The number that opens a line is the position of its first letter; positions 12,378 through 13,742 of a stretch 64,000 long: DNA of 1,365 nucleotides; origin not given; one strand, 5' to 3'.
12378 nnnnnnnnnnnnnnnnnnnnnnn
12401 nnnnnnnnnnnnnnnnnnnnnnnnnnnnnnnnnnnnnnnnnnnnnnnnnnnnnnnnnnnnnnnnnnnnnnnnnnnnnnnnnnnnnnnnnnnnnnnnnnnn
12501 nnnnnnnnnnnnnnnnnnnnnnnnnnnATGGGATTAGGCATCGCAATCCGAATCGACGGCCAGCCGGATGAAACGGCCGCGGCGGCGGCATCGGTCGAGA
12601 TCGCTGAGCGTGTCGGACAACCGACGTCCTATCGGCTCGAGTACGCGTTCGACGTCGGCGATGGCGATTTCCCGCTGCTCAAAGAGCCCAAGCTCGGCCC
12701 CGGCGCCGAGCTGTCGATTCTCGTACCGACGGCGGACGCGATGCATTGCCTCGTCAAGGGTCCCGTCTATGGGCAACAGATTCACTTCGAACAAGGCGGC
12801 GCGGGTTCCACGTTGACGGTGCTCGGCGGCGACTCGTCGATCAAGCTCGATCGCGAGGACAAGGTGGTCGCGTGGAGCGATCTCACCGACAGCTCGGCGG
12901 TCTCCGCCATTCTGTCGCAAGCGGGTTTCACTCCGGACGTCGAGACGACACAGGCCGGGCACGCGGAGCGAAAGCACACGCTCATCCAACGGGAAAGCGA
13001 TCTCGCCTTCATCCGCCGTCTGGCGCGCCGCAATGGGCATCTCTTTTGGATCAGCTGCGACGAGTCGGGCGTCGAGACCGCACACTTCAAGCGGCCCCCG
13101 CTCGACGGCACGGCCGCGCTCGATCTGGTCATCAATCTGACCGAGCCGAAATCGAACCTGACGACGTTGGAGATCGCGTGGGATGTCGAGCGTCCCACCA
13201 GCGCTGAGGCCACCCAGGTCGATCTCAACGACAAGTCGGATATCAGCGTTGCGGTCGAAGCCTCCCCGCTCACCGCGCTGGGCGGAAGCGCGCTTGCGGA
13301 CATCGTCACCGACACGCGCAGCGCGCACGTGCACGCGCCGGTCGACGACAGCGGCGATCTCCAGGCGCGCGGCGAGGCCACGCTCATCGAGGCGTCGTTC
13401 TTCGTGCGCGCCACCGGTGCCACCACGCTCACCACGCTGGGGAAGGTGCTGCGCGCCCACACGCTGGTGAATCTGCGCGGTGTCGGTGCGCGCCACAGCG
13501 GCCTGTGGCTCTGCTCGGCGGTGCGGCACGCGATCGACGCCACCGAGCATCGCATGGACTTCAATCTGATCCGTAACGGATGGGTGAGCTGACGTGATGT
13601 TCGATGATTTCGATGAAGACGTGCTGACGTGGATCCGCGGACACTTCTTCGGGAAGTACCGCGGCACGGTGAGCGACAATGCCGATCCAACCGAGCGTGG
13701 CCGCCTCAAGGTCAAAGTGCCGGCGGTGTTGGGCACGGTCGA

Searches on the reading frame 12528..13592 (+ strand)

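Call 43: search_protein_families(library=pfam, proteins=[window:12528-13592:+], max_evalue=0.0001)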
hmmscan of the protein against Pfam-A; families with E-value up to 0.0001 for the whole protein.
window:12528-13592:+ (354 aa): 1 family
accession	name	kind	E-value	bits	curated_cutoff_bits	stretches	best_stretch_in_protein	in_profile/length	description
PF05954.17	Phage_GPD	-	2.7e-07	30.5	30.1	1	116-186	84-154/305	Phage tail baseplate hub (GPD)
